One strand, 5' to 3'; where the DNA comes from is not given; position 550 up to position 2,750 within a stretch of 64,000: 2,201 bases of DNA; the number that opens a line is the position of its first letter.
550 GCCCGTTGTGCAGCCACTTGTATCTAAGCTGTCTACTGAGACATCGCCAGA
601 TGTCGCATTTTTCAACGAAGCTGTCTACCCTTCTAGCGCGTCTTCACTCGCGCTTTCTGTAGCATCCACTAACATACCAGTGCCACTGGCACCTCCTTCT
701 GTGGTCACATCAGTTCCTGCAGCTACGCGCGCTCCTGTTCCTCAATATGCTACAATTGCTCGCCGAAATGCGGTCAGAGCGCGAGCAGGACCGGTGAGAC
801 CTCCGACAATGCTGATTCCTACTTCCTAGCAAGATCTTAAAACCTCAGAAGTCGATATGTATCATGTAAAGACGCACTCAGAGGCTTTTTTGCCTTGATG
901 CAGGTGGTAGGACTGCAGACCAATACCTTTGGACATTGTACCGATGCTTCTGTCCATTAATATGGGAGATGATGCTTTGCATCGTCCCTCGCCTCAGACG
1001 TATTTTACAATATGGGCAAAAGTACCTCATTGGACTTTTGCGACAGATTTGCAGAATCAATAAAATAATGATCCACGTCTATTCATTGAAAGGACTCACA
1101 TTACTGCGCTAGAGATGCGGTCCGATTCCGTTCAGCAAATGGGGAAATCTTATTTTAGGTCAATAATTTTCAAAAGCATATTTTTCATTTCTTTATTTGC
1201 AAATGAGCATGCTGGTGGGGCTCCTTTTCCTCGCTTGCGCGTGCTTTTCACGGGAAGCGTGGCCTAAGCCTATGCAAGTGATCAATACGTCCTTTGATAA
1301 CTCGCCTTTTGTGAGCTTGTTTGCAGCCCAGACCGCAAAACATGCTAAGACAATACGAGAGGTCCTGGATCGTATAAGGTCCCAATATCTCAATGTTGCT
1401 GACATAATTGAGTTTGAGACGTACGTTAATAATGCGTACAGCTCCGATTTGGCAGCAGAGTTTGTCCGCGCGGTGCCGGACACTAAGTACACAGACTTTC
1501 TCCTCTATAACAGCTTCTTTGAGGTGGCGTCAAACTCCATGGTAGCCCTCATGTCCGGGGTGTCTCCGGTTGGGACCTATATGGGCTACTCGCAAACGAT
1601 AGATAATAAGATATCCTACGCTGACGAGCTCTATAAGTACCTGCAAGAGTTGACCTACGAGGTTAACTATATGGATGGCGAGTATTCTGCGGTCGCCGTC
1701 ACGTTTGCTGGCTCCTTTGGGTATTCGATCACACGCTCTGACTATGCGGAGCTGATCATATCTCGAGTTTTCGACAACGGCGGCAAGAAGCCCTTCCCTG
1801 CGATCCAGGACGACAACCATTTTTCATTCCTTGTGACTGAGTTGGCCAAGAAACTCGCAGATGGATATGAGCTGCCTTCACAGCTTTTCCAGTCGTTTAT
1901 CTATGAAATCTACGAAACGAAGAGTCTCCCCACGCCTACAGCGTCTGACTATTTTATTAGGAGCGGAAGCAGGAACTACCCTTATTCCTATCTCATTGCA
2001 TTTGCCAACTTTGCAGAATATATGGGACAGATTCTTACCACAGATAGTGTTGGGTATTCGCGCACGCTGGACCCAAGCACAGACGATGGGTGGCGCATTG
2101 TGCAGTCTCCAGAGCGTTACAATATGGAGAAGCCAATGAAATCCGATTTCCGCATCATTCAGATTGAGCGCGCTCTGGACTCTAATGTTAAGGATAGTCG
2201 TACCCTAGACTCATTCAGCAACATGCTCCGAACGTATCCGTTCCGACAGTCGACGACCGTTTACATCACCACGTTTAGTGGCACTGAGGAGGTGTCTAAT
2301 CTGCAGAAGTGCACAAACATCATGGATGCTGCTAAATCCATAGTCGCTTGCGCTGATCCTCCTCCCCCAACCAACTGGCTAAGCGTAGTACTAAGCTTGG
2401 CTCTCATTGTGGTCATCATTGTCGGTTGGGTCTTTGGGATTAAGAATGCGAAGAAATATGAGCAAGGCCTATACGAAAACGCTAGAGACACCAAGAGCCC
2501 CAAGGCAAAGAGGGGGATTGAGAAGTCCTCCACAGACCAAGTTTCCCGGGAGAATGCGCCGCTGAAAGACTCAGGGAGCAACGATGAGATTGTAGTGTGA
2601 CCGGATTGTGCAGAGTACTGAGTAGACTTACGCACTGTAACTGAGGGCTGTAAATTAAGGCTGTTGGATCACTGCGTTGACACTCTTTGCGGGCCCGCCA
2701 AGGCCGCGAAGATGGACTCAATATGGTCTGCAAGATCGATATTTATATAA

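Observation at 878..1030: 51-codon ORF resembling the U1 snRNP protein C zinc finger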

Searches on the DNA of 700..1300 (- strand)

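Call 73: search_rna_families(source=window, start=700, end=1300, threshold=evalue, max_evalue=1)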
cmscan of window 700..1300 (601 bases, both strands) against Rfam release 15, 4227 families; matches with E-value up to 1: 0.
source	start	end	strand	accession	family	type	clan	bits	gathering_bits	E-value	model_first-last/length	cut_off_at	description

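Call 77: search_rna_families(sources=[L021, L012, L020], threshold=gathering)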
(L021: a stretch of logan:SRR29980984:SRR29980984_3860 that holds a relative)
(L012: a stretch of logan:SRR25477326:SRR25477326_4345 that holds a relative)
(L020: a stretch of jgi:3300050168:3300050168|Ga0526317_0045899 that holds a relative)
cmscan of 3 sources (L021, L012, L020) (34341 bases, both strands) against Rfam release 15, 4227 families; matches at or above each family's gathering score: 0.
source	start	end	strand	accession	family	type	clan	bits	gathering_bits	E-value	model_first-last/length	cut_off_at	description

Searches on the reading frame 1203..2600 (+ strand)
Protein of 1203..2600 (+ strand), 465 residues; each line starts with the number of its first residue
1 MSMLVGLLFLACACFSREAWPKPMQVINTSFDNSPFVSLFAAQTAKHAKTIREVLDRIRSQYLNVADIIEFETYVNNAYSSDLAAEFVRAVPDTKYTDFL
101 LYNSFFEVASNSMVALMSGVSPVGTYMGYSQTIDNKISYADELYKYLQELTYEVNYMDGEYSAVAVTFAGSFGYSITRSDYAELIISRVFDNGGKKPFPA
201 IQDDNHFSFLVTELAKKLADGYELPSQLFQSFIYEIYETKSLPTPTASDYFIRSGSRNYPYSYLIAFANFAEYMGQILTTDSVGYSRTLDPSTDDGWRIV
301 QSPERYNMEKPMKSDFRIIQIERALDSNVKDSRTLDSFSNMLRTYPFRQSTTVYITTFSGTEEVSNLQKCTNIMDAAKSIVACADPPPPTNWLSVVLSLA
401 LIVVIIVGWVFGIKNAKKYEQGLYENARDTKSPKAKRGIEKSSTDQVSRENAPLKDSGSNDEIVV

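Call 11: find_encoding_contigs(protein=window:1203-2600:+, flank=5000)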
Protein window:1203-2600:+ (465 aa): 6 contigs read that carry it; 6 places shown.
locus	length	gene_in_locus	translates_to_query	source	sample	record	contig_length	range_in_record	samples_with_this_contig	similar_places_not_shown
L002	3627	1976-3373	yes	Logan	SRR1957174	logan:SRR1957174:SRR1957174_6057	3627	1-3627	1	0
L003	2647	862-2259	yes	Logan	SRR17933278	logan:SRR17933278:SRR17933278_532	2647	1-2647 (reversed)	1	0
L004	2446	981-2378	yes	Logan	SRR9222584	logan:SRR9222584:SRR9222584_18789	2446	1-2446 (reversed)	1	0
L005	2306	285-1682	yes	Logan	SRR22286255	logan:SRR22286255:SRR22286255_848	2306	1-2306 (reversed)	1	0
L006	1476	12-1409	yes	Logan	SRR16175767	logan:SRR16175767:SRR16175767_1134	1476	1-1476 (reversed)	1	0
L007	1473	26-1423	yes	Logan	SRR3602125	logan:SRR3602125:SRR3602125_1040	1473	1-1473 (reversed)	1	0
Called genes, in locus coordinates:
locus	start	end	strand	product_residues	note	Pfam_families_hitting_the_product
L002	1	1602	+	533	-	?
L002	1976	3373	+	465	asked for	-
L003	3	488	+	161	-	?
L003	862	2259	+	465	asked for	-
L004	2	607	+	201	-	?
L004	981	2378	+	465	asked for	-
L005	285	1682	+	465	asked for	-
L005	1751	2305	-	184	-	?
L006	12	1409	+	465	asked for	-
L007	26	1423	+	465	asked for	-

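Call 12: find_homologous_proteins(query=window:1203-2597:+, max_evalue=0.001)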
Query window:1203-2597:+ (465 aa): 4 proteins with E <= 0.001 among 7828 candidates.
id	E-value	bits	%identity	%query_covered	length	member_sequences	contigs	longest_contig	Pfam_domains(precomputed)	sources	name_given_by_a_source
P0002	1.7e-294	994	95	100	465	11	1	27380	-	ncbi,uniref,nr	ncbi:TMP52 [Giardia lamblia P15]|uniref:TMP52 n=1 Tax=Giardia intestinalis (strain P15) TaxID=658858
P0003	5.9e-276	933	90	100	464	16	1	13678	-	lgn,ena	-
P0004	1.5e-275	932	89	100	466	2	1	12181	-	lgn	-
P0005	9.2e-262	886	89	95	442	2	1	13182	-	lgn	-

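Call 13: find_encoding_contigs(protein=P0003, flank=4000, max_places=4)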
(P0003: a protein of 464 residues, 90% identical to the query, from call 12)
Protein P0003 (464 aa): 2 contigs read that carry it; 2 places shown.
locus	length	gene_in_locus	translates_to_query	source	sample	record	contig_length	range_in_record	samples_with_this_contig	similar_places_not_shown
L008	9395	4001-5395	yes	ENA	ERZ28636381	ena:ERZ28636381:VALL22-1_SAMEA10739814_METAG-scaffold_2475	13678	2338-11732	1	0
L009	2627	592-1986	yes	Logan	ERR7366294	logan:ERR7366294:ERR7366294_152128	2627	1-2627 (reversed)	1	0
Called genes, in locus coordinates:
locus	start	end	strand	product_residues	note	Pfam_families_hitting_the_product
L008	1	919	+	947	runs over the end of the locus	-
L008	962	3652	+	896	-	-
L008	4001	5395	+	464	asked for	-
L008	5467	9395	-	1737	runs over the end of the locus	PF00136:DNA_pol_B, PF08996:zf-DNA_Pol (weak)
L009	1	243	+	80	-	?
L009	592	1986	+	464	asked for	-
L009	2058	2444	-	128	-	PF08996:zf-DNA_Pol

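Call 14: find_encoding_contigs(protein=P0004, flank=4000, max_places=4)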
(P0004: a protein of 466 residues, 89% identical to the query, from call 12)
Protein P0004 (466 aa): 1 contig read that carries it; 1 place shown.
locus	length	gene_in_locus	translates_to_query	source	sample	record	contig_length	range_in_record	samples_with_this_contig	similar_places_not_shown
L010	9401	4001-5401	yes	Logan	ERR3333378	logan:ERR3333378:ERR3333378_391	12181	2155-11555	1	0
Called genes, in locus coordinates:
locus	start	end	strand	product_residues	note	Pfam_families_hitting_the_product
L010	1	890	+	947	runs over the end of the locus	-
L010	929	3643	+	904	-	-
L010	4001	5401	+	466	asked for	-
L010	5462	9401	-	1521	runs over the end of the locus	?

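Call 15: find_encoding_contigs(protein=P0005, flank=4000, max_places=4)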
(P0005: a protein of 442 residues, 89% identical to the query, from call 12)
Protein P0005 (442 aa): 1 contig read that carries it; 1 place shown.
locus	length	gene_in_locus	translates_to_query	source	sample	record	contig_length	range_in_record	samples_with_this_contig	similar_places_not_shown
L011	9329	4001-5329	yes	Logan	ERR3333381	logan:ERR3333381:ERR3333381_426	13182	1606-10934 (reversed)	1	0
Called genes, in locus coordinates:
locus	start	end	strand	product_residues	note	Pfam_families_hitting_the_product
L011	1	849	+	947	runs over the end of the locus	-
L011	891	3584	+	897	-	-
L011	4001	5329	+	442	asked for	-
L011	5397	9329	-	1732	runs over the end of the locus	PF00136:DNA_pol_B, PF08996:zf-DNA_Pol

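Call 16: list_cluster_members(proteins=[window:1203-2597:+])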
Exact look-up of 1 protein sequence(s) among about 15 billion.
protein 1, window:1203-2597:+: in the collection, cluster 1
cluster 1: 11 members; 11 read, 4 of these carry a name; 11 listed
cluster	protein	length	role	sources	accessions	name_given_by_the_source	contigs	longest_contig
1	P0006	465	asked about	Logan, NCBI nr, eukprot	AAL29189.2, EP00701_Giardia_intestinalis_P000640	TMP 52 [Giardia intestinalis] | XP_001704464.1 TMP52 [Giardia lamblia ATCC 50803]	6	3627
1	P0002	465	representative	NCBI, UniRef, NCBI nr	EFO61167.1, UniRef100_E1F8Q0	TMP52 [Giardia lamblia P15] | TMP52 n=1 Tax=Giardia intestinalis (strain P15) TaxID=658858 RepID=E1F8Q0_GIAIA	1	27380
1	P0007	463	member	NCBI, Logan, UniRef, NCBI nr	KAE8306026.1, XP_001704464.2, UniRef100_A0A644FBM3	hypothetical protein GL50803_00137603 [Giardia duodenalis] | Uncharacterized protein n=2 Tax=Giardia intestinalis TaxID=5741 RepID=A0A644FBM3_GIAIC | hypothetical protein GL50803_00137603 [Giardia intestinalis]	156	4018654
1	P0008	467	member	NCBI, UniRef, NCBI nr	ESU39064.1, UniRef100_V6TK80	Hypothetical protein DHA2_137603 [Giardia duodenalis] | Uncharacterized protein n=1 Tax=Giardia intestinalis TaxID=5741 RepID=V6TK80_GIAIN | Hypothetical protein DHA2_137603 [Giardia intestinalis]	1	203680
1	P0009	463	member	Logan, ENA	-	-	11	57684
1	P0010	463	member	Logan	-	-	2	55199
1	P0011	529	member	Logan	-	-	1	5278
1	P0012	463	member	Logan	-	-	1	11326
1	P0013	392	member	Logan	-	-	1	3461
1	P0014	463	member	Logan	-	-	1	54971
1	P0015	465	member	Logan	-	-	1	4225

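Call 62: find_encoding_contigs(protein=window:1209-2600:+, flank=4000, max_places=8)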
Protein window:1209-2600:+ (463 aa): 23 contigs read that carry it; 5 places shown.
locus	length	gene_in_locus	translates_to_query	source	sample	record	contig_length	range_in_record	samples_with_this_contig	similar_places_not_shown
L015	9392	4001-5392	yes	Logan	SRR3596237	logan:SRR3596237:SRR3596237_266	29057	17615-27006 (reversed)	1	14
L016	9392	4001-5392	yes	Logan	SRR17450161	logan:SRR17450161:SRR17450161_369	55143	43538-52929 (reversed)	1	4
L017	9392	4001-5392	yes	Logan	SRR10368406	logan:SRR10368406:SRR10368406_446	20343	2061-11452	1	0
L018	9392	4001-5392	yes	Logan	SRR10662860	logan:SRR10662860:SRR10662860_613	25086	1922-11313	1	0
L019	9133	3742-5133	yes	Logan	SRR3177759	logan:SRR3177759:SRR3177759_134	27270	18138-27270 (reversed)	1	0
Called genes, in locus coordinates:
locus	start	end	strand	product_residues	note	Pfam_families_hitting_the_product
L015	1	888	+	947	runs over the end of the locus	-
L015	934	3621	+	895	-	-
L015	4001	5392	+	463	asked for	-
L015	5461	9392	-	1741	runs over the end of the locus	PF00136:DNA_pol_B, PF08996:zf-DNA_Pol (weak)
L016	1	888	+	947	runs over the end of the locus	-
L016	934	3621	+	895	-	-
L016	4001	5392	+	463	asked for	-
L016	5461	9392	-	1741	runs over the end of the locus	PF00136:DNA_pol_B, PF08996:zf-DNA_Pol (weak)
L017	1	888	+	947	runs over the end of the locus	-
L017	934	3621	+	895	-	-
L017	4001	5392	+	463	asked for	-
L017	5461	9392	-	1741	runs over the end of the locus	PF00136:DNA_pol_B, PF08996:zf-DNA_Pol (weak)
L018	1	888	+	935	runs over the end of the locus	?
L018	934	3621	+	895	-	-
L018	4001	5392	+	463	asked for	-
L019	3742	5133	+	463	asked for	-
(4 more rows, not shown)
